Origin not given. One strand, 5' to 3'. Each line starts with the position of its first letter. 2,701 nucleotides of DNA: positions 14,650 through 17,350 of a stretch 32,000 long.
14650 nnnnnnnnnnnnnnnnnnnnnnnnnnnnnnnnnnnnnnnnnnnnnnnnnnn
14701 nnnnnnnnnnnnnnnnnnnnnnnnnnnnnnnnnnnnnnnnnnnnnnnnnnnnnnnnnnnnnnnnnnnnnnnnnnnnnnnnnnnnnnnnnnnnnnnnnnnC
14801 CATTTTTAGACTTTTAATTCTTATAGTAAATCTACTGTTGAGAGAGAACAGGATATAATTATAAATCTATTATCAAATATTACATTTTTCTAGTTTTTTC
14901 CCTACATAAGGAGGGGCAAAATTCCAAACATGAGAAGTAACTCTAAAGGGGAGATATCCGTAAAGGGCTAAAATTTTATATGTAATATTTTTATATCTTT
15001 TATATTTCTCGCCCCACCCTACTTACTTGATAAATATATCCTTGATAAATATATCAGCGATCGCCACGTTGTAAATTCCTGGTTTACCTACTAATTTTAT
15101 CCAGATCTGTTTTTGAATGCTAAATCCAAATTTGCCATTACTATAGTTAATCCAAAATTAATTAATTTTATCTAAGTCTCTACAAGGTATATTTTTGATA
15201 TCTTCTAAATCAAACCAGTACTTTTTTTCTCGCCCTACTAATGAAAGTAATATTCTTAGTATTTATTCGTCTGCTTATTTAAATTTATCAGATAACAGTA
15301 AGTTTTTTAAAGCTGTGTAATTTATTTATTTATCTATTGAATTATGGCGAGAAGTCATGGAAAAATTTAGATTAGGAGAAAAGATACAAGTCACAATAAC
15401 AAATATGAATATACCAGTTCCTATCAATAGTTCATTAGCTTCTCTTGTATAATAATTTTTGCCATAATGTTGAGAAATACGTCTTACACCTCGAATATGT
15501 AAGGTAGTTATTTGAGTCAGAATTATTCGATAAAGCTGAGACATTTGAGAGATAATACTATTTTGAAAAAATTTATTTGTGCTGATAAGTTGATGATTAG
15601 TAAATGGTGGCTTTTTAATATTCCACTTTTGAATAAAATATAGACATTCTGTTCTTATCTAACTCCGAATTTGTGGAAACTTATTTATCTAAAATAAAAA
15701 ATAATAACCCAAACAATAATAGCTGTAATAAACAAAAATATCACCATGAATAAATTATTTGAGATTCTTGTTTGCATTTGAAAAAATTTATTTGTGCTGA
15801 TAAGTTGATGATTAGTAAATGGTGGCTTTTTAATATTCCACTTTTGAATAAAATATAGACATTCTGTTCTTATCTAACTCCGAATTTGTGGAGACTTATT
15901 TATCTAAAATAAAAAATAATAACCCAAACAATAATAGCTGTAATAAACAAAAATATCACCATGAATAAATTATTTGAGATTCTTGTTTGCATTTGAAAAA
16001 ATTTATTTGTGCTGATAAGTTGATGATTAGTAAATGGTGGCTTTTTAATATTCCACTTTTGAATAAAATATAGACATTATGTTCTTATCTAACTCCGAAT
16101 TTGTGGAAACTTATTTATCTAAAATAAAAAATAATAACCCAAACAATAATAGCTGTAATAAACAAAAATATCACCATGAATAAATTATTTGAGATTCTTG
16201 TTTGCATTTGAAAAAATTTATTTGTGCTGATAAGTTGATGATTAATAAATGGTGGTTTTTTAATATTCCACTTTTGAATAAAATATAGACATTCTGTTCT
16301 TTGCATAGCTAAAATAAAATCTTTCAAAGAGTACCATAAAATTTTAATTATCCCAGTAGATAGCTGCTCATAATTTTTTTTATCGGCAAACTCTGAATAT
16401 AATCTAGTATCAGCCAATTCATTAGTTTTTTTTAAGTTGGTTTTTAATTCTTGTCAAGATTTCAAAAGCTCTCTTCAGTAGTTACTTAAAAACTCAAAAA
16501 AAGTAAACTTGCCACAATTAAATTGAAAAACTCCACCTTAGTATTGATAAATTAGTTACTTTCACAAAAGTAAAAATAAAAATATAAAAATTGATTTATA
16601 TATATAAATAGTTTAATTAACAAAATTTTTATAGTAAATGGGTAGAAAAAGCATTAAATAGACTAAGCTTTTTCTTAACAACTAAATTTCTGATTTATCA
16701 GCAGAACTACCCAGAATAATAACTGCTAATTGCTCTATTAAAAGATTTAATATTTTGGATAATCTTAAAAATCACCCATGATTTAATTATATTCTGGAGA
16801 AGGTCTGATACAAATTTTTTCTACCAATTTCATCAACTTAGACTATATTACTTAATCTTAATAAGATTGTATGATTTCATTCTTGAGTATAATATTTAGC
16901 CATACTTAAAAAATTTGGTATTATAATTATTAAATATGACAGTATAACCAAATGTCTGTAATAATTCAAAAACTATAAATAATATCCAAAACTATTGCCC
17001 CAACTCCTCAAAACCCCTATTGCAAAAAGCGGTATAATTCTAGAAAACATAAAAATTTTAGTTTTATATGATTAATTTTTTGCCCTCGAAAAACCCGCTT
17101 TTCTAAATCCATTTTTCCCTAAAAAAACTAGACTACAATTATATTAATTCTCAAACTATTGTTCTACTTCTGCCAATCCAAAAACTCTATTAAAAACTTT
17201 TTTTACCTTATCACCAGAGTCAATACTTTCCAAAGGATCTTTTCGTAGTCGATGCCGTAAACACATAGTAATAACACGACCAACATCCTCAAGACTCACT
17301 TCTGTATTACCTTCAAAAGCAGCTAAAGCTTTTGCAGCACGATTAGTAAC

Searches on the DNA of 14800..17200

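Call 44: search_rna_families(source=window, start=14800, end=17200, threshold=evalue, max_evalue=1)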
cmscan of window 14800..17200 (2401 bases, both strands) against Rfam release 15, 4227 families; matches with E-value up to 1: 2.
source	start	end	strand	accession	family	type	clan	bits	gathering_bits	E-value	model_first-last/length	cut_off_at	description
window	15016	15085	-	RF02107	DLEU2_3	Gene; lncRNA;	-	25.8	60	0.58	1-76/76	no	Deleted in lymphocytic leukemia 2 conserved region 3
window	15535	15603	-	RF01504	Afu_254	Gene; sRNA;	-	22.5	60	0.88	1-158/158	no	A. fumigatus sRNA Afu_254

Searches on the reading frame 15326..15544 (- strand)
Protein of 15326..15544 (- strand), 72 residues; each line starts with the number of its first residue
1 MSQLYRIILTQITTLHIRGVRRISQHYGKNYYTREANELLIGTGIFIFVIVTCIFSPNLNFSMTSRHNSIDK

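Call 14: search_protein_families(library=pfam, proteins=[window:15326-15544:-], max_evalue=10)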
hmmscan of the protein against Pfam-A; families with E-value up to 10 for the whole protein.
window:15326-15544:- (72 aa): 3 families
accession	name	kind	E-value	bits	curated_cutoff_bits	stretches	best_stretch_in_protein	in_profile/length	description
PF24582.1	DUF7609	-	0.052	14.3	27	1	20-54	50-84/85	Domain of unknown function (DUF7609)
PF08039.16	Mit_proteolip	-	0.054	14.1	25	1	29-51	14-36/60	Mitochondrial proteolipid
PF12911.12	OppC_N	-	0.18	12.2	23.9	1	40-59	17-36/53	N-terminal TM domain of oligopeptide transport permease C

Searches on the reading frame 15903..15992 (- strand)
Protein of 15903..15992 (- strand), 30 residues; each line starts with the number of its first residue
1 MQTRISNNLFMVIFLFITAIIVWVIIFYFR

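Call 68: search_protein_families(library=pfam, proteins=[window:15903-15992:-], max_evalue=10)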
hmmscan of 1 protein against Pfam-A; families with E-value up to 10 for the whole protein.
seq(30 aa): 4 families
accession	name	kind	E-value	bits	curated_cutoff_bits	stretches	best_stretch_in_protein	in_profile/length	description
PF00558.24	Vpu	-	0.067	13.4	24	1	1-27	1-27/81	Vpu protein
PF04639.17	Baculo_E56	-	0.71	9.6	28.9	1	4-29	264-288/293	Baculoviral E56 protein, specific to ODV envelope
PF06024.17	Orf78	-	1.1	10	29.4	1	3-29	58-84/101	Orf78 (ac78)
PF20682.3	Hanta_Gc_C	-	2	8.5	28.5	1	2-29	185-212/229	Hantavirus glycoprotein Gc, C-terminal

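Call 69: search_protein_families(library=ncbifam, proteins=[window:15903-15992:-], max_evalue=10)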
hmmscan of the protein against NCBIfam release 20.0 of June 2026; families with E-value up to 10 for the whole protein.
seq(30 aa): 0 families

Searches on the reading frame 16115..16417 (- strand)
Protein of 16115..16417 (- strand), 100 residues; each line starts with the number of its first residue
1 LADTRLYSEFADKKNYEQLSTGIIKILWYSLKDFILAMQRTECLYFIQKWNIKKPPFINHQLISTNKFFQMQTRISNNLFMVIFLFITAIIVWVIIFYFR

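Call 11: find_homologous_proteins(query=window:16115-16417:-, max_evalue=10)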
Query window:16115-16417:- (100 aa): 6 proteins with E <= 10 among 6 candidates.
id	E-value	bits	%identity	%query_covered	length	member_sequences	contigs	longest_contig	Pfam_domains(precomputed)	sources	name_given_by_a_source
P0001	3.6e-58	212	98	100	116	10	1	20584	-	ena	-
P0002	3.3e-54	199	94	100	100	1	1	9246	-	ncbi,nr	ncbi:MAG: hypothetical protein O4861_20255 [Trichodesmium sp. St16_bin4-tuft]|nr:hypothetical protei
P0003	1.7e-39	152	99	70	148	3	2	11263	-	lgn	-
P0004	2.3e-33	133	68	100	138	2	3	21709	-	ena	-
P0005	1.0e-29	121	62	100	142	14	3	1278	-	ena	-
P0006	3.2e-11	62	46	100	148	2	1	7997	-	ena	-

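Call 14: search_protein_families(library=pfam, proteins=[P0004, P0005, P0006, window:16115-16417:-], max_evalue=10)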
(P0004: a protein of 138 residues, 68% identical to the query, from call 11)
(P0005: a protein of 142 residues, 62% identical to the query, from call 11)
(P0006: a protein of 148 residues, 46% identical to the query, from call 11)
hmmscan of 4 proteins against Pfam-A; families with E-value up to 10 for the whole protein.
P0004 (138 aa): 0 families

P0005 (142 aa): 0 families

P0006 (148 aa): 1 family
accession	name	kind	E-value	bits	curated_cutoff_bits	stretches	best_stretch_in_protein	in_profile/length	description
PF03992.22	ABM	-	0.044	14.4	23.1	1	8-84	7-77/78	Antibiotic biosynthesis monooxygenase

window:16115-16417:- (100 aa): 4 families
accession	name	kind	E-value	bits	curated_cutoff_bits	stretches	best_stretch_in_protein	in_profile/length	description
PF03394.18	Pox_E8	-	0.048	13.7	27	1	14-100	31-110/239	Poxvirus E8 protein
PF20682.3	Hanta_Gc_C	-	0.091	12.9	28.5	1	8-99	129-212/229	Hantavirus glycoprotein Gc, C-terminal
PF00558.24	Vpu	-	1.2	9.4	24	1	74-97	4-27/81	Vpu protein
PF06024.17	Orf78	-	2.2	9.1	29.4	1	63-99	48-84/101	Orf78 (ac78)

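Call 15: find_encoding_contigs(protein=P0004, flank=10000, max_places=6)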
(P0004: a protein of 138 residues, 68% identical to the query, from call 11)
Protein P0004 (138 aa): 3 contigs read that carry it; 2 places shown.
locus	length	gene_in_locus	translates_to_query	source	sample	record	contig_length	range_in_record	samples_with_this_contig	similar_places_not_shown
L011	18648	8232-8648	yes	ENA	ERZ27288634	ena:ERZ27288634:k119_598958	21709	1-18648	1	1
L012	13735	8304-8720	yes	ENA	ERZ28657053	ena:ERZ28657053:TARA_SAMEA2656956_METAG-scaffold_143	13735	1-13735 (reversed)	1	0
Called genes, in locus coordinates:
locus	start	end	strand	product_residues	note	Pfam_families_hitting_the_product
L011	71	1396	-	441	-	PF00919:UPF0004, PF04055:Radical_SAM, PF18693:TRAM_2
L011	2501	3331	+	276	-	PF00691:OmpA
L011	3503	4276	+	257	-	PF00977:His_biosynth, PF01207:Dus (faint), PF03060:NMO (faint)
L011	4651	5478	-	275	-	PF01113:DapB_N, PF05173:DapB_C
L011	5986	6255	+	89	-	PF00685:Sulfotransfer_1 (weak)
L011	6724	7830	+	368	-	PF00493:MCM (faint), PF13191:AAA_16 (weak), PF07728:AAA_5 (faint), PF13401:AAA_22 (faint), PF01078:Mg_chelatase (weak), PF17863:AAA_lid_2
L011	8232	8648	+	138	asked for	-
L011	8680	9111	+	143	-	-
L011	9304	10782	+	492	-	PF00069:Pkinase, PF07714:PK_Tyr_Ser-Thr, PF03109:ABC1 (weak), PF05419:GUN4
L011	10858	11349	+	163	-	PF02075:RuvC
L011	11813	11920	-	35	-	-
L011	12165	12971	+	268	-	-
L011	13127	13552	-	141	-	PF04134:DCC1-like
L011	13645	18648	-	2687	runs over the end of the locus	?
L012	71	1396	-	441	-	PF00919:UPF0004, PF04055:Radical_SAM, PF18693:TRAM_2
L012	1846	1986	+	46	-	-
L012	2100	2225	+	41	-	-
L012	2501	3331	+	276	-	PF00691:OmpA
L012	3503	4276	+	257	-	PF00977:His_biosynth, PF01207:Dus (faint), PF03060:NMO (faint)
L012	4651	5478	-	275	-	PF01113:DapB_N, PF05173:DapB_C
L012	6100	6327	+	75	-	PF00685:Sulfotransfer_1 (weak)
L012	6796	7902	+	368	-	PF00493:MCM (faint), PF13191:AAA_16 (weak), PF07728:AAA_5 (faint), PF13401:AAA_22 (faint), PF01078:Mg_chelatase (weak), PF17863:AAA_lid_2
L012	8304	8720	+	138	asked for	-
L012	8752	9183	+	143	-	-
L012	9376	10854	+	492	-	PF00069:Pkinase, PF07714:PK_Tyr_Ser-Thr, PF03109:ABC1 (weak), PF05419:GUN4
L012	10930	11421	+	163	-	PF02075:RuvC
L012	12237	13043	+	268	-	-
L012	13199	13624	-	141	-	PF04134:DCC1-like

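Call 16: find_encoding_contigs(protein=P0006, flank=10000, max_places=6)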
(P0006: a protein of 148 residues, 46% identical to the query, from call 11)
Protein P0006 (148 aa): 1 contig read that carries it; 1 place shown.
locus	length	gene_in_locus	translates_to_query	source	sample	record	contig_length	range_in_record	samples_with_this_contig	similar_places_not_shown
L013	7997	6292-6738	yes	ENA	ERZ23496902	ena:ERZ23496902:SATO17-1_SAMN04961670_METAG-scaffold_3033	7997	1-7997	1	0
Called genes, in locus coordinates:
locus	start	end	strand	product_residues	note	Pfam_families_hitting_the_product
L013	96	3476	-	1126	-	PF02743:dCache_1, PF22673:MCP-like_PDC_1 (weak), PF00672:HAMP, PF00512:HisKA, PF02518:HATPase_c, PF00072:Response_reg, PF00211:Guanylate_cyc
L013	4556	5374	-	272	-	PF26355:HTH_VMAP-M9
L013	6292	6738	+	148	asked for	-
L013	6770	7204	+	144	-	-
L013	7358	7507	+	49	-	-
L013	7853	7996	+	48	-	?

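Call 24: find_related_loci(query=A2, collection=genome_contigs, flank=6000)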
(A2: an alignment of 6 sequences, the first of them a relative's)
Query A2 (138 aa) in genome_contigs; peptide patterns used: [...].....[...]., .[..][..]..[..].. (x = any residue, [..] = any of these).
307 stretches matched a pattern; 3 encode a relative of the query (tblastn E <= 1e-3); 3 distinct loci.
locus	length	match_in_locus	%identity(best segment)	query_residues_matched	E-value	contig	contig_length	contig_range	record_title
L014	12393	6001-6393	53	7-135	7e-39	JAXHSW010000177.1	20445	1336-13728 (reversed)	MAG: Cyanobacteriota bacterium isolate MAG08_tar_biofilm MAG08_177, whole genome shotgun sequence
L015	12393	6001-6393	53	7-135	3e-37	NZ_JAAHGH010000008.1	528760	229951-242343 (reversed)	MAG: Okeania sp. SIO2B3 2B3_NODE_8, whole genome shotgun sequence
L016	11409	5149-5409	47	51-124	6e-18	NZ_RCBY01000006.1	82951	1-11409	Okeania hirsuta strain PAB10Feb10-1 PAB_NODE_6, whole genome shotgun sequence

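Call 33: find_encoding_contigs(protein=P0002, flank=5000, max_places=4)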
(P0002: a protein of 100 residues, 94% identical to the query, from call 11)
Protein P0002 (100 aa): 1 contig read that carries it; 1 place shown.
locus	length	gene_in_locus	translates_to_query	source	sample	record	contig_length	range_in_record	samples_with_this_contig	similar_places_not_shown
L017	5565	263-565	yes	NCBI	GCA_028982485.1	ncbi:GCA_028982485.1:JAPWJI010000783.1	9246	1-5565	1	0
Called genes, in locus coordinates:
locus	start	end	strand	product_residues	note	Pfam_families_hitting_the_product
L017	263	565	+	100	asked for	-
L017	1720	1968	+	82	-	-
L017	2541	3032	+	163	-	PF02075:RuvC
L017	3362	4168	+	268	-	-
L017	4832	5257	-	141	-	PF04134:DCC1-like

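Call 34: find_encoding_contigs(protein=P0003, flank=5000, max_places=4)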
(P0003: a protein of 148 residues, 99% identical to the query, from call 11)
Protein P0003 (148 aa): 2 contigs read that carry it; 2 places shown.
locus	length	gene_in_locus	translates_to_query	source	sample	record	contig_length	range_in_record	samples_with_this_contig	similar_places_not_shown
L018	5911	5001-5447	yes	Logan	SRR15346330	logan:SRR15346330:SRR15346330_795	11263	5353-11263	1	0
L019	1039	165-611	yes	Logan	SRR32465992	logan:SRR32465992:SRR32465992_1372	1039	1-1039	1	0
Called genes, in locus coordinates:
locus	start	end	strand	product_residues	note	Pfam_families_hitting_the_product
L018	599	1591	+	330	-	-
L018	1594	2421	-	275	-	PF01113:DapB_N, PF05173:DapB_C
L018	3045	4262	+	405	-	PF00493:MCM (faint), PF13191:AAA_16 (weak), PF07728:AAA_5 (faint), PF01078:Mg_chelatase (weak), PF17863:AAA_lid_2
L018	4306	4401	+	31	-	-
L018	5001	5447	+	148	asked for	-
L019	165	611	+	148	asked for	-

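Call 38: predict_structure(alignment_id=A2)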
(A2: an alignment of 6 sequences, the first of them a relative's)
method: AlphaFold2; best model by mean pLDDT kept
length: 138 residues; sequences in the alignment: 6
mean_pLDDT: 67.3   pTM: 0.54
mean pLDDT of the five models: 67.3, 63.7, 63.6, 61.8, 61.4
residues with pLDDT >= 90: 0; 70-90: 84; 50-70: 28; < 50: 26
segments of 3 or more residues with pLDDT < 50: 1-3, 48-55, 103-116
pLDDT, mean of each block of 10 residues (from residue 1): 60 74 86 79 62 52 76 75 80 64 45 47 74 68
secondary structure, 60 per line:
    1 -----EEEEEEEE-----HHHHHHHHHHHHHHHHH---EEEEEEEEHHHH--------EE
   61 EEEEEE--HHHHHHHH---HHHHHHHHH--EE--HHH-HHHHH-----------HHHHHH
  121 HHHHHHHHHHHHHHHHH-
elements in order: E6-13 H19-35 E39-46 H47-50 E59-66 H69-76 H80-88 H99-103 H115-137

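Call 40: search_protein_representatives(alignment_id=A2)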
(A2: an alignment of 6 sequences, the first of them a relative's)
Query: 6 sequences, 135 profile positions. Proteins with E-value up to 0.001 (for the whole library): 7; up to 1e-10: 5; up to 1e-30: 3. The best 7 are listed.
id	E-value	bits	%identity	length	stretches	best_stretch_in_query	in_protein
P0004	4.5e-70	250.4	-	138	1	2-135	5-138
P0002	1.6e-53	196.8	-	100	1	36-135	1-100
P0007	7.3e-46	172.0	-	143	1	2-133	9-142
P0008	8.0e-28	113.6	-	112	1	36-133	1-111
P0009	1.9e-21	93.0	-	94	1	59-132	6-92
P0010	2.1e-10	57.2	-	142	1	3-133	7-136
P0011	3.4e-07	46.8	-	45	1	1-37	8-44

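Call 42: fold_search(model_id=the predicted structure, library=pdb)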
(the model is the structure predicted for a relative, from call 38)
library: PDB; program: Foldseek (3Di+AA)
matches with E <= 10: 982; with E <= 0.001: 4
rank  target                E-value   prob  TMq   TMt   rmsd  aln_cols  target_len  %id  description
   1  2fb0                  5.5e-04  1.00  0.49  0.68   4.6       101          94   13  Crystal Structure of Conserved Protein of Unknown Function from Bacteroides thetaiotaomicron VPI-5482 at 2.10 A Resoluti (released 2006-01-24)
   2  7bio_B                7.6e-04  1.00  0.50  0.60   3.0        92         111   17  Crystal structure of monooxygenase RslO4 from Streptomyces bottropensis (released 2021-01-20)
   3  3gz7_B                9.3e-04  1.00  0.46  0.62   4.7       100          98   10  Crystal structure of Putative antibiotic biosynthesis monooxygenase (NP_888398.1) from BORDETELLA BRONCHISEPTICA at 2. (released 2009-04-21)
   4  7bio_A                9.9e-04  1.00  0.49  0.62   3.1        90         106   19  Crystal structure of monooxygenase RslO4 from Streptomyces bottropensis (released 2021-01-20)
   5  2omo_C                1.2e-03  1.00  0.49  0.63   3.2        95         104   12  Putative antibiotic biosynthesis monooxygenase from Nitrosomonas europaea (released 2007-01-30)
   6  3gz7_A                1.2e-03  1.00  0.46  0.61   4.7       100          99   10  Crystal structure of Putative antibiotic biosynthesis monooxygenase (NP_888398.1) from BORDETELLA BRONCHISEPTICA at 2. (released 2009-04-21)
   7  9lmn_A                1.6e-03  1.00  0.46  0.19   3.1        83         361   12  Crystal structure of a polyketide ABM/SchA-like domain-containing protein WhiE-ORFI from Streptomyces coelicolor (released 2025-11-26)
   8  3bn7                  1.6e-03  1.00  0.42  0.53   5.6       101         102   12  CRYSTAL STRUCTURE OF A DIMERIC FERREDOXIN-LIKE PROTEIN (CC_2267) FROM CAULOBACTER CRESCENTUS CB15 AT 1.64 A RESOLUTION (released 2007-12-25)
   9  3kg0_C                1.9e-03  1.00  0.52  0.71   2.6        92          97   14  Crystal structure of SnoaB, a cofactor-independent oxygenase from Streptomyces nogalater, determined to 1.7 resolution (released 2010-01-26)
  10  3kg0_A                1.9e-03  1.00  0.52  0.71   2.7        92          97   14  Crystal structure of SnoaB, a cofactor-independent oxygenase from Streptomyces nogalater, determined to 1.7 resolution (released 2010-01-26)
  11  3kg1_A                1.9e-03  1.00  0.51  0.69   2.7        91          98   14  Crystal structure of SnoaB, a cofactor-independent oxygenase from Streptomyces nogalater, mutant N63A (released 2010-01-26)
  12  4zos_A                2.0e-03  1.00  0.50  0.64   3.9       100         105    9  2.20 Angstrom resolution crystal structure of protein YE0340 of unidentified function from Yersinia enterocolitica sub (released 2015-06-17)
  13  9lmm_B                2.2e-03  1.00  0.50  0.69   5.2       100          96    9  An antibiotic biosynthesis monooxygenase family protein from Streptomyces sp. MA37 (released 2025-11-26)
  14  2omo_G                2.5e-03  1.00  0.49  0.66   3.2        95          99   12  Putative antibiotic biosynthesis monooxygenase from Nitrosomonas europaea (released 2007-01-30)
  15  2omo_F                2.8e-03  1.00  0.49  0.66   3.2        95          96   12  Putative antibiotic biosynthesis monooxygenase from Nitrosomonas europaea (released 2007-01-30)
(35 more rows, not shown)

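Call 69: search_protein_families(library=ncbifam, proteins=[P0004, L011:8680-9111:+], max_evalue=10)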
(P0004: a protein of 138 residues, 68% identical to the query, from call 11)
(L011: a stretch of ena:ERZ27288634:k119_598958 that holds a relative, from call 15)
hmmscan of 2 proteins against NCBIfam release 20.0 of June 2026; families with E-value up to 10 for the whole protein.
P0004 (138 aa): 1 family
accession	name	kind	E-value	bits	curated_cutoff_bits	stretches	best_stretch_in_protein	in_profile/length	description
NF053649.1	HemeDegHumQ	equivalog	0.035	14.4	130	1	11-82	7-74/102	heme-degrading protein HmuQ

L011:8680-9111:+ (143 aa): 1 family
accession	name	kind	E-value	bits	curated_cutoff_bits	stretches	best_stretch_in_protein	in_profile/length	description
NF033632.1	SLATT_4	domain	3.7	7.4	55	1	35-93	30-81/154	SLATT domain-containing protein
